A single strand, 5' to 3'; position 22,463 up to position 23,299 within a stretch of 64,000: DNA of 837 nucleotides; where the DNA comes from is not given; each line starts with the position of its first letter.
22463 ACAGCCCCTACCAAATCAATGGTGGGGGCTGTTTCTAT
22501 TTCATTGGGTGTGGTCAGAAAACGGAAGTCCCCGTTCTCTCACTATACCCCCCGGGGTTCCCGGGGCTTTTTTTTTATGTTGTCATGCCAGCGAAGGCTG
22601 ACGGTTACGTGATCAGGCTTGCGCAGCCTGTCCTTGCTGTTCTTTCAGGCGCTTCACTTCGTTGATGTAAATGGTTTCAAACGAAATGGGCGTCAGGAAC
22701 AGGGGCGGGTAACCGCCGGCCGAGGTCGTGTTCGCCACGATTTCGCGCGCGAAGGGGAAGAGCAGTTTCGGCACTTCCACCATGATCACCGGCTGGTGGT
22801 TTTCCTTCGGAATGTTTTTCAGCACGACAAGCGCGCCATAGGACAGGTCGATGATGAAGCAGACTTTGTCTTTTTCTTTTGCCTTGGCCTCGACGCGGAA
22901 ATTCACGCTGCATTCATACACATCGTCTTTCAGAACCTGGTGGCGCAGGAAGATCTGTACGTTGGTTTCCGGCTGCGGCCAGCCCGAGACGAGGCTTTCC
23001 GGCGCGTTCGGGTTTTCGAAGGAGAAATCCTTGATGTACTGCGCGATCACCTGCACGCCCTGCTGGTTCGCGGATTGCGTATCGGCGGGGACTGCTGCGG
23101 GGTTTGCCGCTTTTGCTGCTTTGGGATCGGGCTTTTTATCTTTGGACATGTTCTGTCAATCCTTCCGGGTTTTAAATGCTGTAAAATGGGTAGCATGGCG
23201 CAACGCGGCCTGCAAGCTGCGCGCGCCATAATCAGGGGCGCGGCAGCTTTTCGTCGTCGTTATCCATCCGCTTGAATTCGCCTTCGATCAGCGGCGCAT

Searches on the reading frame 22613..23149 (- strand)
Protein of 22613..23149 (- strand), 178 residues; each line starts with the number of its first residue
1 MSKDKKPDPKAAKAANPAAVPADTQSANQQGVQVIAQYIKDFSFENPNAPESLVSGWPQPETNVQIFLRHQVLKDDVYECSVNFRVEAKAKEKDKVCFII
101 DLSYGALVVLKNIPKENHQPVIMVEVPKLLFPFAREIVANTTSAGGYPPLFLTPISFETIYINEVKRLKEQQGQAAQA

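Call 10: search_protein_families(library=pfam, proteins=[window:22613-23149:-], max_evalue=0.01)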
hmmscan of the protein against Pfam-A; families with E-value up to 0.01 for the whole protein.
window:22613-23149:- (178 aa): 1 family
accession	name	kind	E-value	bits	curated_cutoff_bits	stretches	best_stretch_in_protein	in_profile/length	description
PF02556.19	SecB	-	9.2e-43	146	26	1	26-166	2-139/141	Preprotein translocase subunit SecB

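Call 14: find_encoding_contigs(protein=window:22616-23149:-, flank=10000, max_places=10)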
Protein window:22616-23149:- (178 aa): no gene with exactly this product is on record in the collection.

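Call 105: search_protein_families(library=pfam, proteins=[L008:4892-5689:-, L001:6708-7097:-, L007:6554-6844:+], max_evalue=0.01)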
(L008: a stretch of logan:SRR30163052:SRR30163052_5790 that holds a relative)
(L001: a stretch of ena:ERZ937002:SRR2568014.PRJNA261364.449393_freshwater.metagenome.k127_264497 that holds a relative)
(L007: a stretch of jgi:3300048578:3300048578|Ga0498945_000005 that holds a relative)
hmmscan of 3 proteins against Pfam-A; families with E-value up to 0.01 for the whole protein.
L008:4892-5689:- (265 aa): 0 families

L001:6708-7097:- (129 aa): 1 family
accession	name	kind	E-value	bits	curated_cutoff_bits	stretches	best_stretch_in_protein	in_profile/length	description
PF14119.11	DUF4288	-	1.1e-09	38.9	27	1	19-101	1-84/84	Domain of unknown function (DUF4288)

L007:6554-6844:+ (96 aa): 1 family
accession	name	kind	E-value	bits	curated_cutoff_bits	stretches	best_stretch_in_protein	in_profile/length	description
PF01541.30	GIY-YIG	-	9.9e-15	55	22.6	1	4-78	2-78/78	GIY-YIG catalytic domain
